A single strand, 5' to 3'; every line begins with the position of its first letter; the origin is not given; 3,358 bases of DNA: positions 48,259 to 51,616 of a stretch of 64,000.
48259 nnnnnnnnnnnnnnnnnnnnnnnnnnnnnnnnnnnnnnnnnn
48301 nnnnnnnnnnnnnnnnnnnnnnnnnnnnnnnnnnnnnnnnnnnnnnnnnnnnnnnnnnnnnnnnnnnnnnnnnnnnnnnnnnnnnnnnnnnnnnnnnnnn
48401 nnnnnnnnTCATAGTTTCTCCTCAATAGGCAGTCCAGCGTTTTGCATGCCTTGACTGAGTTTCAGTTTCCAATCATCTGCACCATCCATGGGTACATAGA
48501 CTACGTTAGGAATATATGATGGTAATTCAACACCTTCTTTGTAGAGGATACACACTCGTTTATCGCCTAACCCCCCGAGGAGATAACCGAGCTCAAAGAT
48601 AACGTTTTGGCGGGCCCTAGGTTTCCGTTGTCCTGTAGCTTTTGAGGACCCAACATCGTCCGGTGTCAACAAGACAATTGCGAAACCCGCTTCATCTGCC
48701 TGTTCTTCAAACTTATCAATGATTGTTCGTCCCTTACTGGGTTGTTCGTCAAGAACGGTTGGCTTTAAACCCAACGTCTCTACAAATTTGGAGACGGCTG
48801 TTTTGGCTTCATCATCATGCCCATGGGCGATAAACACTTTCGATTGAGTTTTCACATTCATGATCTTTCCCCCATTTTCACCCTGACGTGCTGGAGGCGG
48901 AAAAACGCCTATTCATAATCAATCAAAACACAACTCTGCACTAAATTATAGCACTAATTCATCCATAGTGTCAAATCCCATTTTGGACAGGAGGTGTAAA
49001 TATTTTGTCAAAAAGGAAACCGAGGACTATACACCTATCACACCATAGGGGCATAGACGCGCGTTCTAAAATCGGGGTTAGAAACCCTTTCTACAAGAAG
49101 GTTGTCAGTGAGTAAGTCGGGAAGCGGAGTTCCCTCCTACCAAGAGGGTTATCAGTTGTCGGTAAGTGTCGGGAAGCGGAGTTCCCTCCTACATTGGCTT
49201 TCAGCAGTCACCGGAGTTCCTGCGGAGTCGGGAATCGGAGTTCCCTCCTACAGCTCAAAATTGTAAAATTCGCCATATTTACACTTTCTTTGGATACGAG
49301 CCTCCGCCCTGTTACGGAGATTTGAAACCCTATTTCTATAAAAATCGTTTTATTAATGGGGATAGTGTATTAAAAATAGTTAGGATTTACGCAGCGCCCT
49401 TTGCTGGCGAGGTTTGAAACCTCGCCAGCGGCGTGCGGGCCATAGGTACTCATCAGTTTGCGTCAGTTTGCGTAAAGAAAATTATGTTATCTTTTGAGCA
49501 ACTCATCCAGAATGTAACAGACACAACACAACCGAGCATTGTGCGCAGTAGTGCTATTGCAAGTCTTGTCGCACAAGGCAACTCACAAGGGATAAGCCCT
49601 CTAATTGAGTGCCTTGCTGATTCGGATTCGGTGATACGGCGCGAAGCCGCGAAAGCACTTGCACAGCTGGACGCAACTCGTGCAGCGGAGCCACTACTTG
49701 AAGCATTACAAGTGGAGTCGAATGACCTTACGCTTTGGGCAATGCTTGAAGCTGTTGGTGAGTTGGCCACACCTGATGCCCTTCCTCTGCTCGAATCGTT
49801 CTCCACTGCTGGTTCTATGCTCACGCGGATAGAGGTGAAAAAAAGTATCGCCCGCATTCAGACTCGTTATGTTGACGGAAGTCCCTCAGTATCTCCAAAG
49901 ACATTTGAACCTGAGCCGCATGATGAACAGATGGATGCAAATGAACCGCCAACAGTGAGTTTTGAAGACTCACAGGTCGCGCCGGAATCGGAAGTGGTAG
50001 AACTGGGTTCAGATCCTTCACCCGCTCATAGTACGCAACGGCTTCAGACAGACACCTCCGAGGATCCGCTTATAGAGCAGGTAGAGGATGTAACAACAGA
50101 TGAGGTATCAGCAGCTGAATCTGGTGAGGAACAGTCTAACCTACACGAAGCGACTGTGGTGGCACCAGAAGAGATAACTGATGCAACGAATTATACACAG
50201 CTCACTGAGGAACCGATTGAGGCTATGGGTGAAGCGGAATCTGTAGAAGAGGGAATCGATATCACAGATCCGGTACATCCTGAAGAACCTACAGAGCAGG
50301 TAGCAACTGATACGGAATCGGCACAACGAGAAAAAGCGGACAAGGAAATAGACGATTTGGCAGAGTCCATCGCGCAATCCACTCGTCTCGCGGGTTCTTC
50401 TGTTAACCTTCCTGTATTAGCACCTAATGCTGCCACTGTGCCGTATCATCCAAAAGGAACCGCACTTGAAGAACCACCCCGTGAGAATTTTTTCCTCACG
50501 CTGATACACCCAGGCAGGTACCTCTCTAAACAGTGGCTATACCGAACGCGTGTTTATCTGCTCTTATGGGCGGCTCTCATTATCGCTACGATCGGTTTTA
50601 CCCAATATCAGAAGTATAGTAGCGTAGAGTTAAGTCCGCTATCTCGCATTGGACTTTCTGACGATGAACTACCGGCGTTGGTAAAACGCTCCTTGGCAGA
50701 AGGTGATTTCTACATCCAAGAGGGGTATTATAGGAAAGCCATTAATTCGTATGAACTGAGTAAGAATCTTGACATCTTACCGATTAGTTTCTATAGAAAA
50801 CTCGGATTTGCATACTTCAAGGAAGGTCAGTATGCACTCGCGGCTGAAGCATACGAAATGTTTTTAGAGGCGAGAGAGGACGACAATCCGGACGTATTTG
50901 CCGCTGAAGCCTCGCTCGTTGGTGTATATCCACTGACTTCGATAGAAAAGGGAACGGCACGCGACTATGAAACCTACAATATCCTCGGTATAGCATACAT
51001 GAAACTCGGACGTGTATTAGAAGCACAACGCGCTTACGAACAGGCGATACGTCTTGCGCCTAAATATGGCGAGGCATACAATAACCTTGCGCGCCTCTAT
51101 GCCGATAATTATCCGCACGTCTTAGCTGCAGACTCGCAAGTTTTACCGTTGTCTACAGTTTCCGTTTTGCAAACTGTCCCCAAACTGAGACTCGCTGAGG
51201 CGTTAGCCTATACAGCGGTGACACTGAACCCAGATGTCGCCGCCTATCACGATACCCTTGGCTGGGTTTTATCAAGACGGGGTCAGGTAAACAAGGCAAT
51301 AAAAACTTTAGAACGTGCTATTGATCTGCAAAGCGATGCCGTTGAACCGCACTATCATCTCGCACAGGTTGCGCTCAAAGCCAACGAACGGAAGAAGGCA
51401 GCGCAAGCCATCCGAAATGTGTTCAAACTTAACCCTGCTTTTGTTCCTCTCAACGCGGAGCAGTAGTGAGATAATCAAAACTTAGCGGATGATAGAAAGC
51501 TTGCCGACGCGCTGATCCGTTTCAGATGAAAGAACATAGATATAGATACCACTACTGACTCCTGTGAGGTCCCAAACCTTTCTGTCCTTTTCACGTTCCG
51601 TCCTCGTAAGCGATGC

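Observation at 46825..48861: Minus-strand operon remnant: two tandem TIR-like (COG4271/Cap12-PycTIR-type) genes followed by a truncated Mod-like methyltransferase. Candidate decayed or novel defence module.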

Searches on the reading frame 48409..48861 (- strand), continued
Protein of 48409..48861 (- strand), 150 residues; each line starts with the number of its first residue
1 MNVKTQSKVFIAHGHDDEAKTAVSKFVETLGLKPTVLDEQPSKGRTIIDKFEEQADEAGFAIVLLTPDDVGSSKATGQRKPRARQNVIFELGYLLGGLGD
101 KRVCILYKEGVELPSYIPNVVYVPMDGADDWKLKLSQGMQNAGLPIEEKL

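Call 95: get_annotated_region(hit=H9, flank=8000)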
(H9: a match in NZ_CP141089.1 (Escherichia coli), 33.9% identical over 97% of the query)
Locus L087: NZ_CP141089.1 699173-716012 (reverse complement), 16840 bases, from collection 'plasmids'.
description: Escherichia coli strain KE47 plasmid unnamed1, complete sequence
organism: Escherichia coli (NCBI taxid 562)
taxonomy: Bacteria; Pseudomonadota; Gammaproteobacteria; Enterobacterales; Enterobacteriaceae; Escherichia; Escherichia coli
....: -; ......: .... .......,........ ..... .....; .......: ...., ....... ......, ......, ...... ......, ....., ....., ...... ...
typing (MOB-suite, as given by PLSDB): non-mobilizable
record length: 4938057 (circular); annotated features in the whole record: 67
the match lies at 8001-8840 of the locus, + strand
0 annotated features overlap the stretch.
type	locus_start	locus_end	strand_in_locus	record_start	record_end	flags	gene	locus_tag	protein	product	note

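Call 96: get_annotated_region(hit=H6, flank=6000)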
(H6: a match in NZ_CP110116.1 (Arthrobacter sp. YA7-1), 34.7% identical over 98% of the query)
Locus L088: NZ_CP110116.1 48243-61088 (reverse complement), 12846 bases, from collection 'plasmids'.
description: Arthrobacter sp. YA7-1 plasmid pYA7-1b, complete sequence
organism: Arthrobacter sp. YA7-1 (NCBI taxid 2987701)
taxonomy: Bacteria; Actinomycetota; Actinomycetes; Micrococcales; Micrococcaceae; Arthrobacter; Arthrobacter sp. YA7-1
host: -; source: Solanum lycopersicum,Tomato (Solanum lycopersicum) cultivar KnowYou301 rhizosphere; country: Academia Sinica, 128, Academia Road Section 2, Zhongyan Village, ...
typing (MOB-suite, as given by PLSDB): conjugative; relaxase MOBP; mating-pair formation MPF_T
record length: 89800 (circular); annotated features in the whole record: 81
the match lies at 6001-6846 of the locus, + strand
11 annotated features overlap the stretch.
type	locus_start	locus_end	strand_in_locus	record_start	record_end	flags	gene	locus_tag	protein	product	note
CDS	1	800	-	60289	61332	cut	-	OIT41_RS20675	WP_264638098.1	RHS repeat-associated core domain-containing protein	-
CDS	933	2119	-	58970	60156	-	-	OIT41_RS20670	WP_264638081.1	IS3 family transposase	-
CDS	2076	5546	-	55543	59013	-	-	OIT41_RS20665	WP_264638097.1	hypothetical protein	-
CDS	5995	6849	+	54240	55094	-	-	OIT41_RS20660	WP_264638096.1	nucleotide-binding protein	-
CDS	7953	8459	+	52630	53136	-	-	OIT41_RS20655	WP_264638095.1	TIR domain-containing protein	-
CDS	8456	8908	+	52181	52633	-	-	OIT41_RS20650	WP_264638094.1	HIT domain-containing protein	-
CDS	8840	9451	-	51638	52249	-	-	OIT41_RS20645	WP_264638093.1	hypothetical protein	-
CDS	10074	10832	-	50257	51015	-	-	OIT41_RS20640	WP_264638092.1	hypothetical protein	-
CDS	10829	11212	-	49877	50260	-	-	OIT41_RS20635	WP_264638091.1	hypothetical protein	-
CDS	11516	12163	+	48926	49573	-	-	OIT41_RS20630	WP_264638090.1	hypothetical protein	-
CDS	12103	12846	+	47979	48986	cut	-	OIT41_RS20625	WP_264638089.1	ATP-binding protein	-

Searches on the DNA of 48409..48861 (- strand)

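Call 97: search_dna_similar(query=L087:8001-8840:+, collection=ecoli_genomes, mode=near, max_rows=8)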
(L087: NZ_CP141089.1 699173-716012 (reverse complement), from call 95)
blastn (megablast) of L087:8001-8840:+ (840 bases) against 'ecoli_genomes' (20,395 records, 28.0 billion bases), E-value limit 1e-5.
Records with a match: 37; places in all: 37; records where one place covers at least 80% of the query: 37.
Genomes with a match: 37 of 5426; with a place that covers at least 80% of the query: 37. Places per genome that has any: lowest 1, median 1, highest 1. On chromosomes: 37 places; on plasmids: 0.
Best place of each record, by identity: >=99% 37.
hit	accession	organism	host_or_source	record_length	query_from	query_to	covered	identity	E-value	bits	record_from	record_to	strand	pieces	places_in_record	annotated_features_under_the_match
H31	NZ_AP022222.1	Escherichia coli strain WP8-S17-ESBL-12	-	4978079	1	840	100%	100.0%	0e+0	1552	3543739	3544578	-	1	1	TIR domain-containing protein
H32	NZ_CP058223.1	Escherichia coli strain 550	Homo sapiens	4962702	1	840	100%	100.0%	0e+0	1552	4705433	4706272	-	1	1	TIR domain-containing protein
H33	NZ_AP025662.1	Escherichia coli strain TUM20902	Homo sapiens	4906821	1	840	100%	100.0%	0e+0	1552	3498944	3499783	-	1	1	TIR domain-containing protein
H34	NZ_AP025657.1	Escherichia coli strain TUM13867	Homo sapiens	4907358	1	840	100%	100.0%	0e+0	1552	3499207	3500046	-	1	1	TIR domain-containing protein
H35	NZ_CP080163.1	Escherichia coli strain PK8275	chicken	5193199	1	840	100%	100.0%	0e+0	1552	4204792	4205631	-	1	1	TIR domain-containing protein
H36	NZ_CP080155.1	Escherichia coli strain PK8261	chicken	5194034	1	840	100%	100.0%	0e+0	1552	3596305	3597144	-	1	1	TIR domain-containing protein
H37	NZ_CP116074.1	Escherichia coli strain DETEC-S586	ICU staff rectal swab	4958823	1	840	100%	100.0%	0e+0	1552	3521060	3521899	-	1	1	TIR domain-containing protein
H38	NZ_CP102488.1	Escherichia coli O15:H18 strain ST69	Homo sapiens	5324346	1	840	100%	100.0%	0e+0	1552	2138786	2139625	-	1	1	TIR domain-containing protein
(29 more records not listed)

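Call 98: get_annotated_region(hit=H31, flank=9000)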
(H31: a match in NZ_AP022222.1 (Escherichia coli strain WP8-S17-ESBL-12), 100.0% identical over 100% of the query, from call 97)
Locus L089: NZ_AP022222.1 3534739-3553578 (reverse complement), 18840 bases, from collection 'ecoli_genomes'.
description: Escherichia coli strain WP8-S17-ESBL-12 chromosome, complete genome
organism: Escherichia coli strain WP8-S17-ESBL-12 (NCBI taxid 562)
replicon: chromosome; assembly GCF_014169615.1
host: -; source: -; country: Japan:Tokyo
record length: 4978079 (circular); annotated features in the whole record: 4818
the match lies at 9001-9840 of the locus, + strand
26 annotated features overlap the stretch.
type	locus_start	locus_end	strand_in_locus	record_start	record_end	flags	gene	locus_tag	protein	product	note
CDS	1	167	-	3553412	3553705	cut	iss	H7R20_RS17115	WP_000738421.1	increased serum survival lipoprotein Iss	-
CDS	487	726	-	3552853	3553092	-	-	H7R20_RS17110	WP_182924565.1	YlcI/YnfO family protein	-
CDS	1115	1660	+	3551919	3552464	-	-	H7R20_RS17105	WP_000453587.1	DNA-packaging protein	-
CDS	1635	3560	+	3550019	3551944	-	-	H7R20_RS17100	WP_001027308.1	phage terminase large subunit family protein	-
CDS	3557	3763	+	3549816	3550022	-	-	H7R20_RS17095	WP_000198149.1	phage head-tail joining protein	-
CDS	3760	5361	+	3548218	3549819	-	-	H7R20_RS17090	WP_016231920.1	phage portal protein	-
CDS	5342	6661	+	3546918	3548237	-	-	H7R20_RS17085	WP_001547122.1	S49 family peptidase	-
CDS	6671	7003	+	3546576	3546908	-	-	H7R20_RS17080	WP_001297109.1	head decoration protein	-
CDS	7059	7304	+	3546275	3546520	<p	-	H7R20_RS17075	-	major capsid protein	incomplete; partial in the middle of a contig; missing C-terminus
CDS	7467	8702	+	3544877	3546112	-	-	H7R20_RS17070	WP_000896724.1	tyrosine-type recombinase/integrase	-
CDS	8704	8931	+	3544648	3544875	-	-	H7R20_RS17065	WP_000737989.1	helix-turn-helix transcriptional regulator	-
CDS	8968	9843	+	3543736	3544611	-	-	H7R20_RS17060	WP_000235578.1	TIR domain-containing protein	-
CDS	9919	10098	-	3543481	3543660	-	-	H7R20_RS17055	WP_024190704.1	hypothetical protein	-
CDS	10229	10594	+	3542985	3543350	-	-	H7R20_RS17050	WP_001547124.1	host cell division inhibitor Icd-like protein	-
CDS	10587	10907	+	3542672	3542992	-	-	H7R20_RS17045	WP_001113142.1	hypothetical protein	-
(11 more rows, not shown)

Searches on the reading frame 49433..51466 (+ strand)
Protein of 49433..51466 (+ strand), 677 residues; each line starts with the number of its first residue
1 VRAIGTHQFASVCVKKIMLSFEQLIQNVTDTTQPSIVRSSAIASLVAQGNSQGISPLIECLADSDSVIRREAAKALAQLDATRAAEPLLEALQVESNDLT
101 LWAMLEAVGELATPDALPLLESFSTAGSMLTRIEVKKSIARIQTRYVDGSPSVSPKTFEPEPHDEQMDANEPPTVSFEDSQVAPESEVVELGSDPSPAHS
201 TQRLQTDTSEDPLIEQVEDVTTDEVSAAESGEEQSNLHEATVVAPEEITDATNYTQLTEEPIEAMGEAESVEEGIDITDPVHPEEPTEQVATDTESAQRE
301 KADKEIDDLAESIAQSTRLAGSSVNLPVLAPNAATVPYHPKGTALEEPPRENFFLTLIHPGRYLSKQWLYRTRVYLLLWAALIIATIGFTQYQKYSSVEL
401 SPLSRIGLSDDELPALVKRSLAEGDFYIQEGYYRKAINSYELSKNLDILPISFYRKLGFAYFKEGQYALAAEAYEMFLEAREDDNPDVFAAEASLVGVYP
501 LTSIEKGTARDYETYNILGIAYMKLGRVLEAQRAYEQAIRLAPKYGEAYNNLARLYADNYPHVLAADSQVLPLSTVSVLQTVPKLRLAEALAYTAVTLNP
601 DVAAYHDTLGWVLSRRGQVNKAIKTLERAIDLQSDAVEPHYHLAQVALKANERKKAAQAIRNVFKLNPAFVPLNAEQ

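Call 61: search_protein_families(library=pfam, max_evalue=0.01, proteins=[window:49433-51466:+])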
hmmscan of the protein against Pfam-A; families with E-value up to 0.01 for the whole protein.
window:49433-51466:+ (677 aa): 18 families
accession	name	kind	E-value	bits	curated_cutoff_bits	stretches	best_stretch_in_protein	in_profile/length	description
PF07719.23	TPR_2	-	9.2e-20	69.5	27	2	513-545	2-34/34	Tetratricopeptide repeat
PF13181.12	TPR_8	-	5e-16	57.9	25.7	1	512-545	1-34/34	Tetratricopeptide repeat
PF00515.34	TPR_1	-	1.2e-13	50.6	27.8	1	513-545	2-34/34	Tetratricopeptide repeat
PF13414.12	TPR_11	-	2.1e-13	50.1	26.8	2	616-646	7-37/42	TPR repeat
PF13431.12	TPR_17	-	3.3e-12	46.1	24.4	1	534-558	1-25/34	Tetratricopeptide repeat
PF13646.12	HEAT_2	-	9.1e-12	45.5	27.7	1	32-104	11-83/88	HEAT repeats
PF13428.12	TPR_14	-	5.8e-11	42.4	23.5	1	516-555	5-44/44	Tetratricopeptide repeat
PF13432.12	TPR_16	-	1.8e-10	41.5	32.7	2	518-559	3-44/65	Tetratricopeptide repeat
PF03130.22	HEAT_PBS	-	5.4e-10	39.2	20.9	1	68-93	1-26/27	PBS lyase HEAT-like repeat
PF13424.12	TPR_12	-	6.4e-09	36.3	30.1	2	514-556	5-55/77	Tetratricopeptide repeat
PF13371.12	TPR_9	-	6.5e-09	36.1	35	1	427-491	5-68/73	Tetratricopeptide repeat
PF14559.12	TPR_19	-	2.7e-08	34.4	25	2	616-661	4-49/68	Tetratricopeptide repeat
PF13176.12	TPR_7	-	1.4e-07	31.4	27.9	0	517-546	4-33/36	Tetratricopeptide repeat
PF25063.1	ARM_TT21_C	-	2.2e-07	31.4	35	1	582-671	108-198/209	Tetratricopeptide repeat protein 21 C-terminal ARM domain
PF23914.1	TPR_CcmH_CycH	-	2.4e-07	31.1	42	0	608-661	55-108/158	Cytochrome c-type biogenesis protein H TPR domain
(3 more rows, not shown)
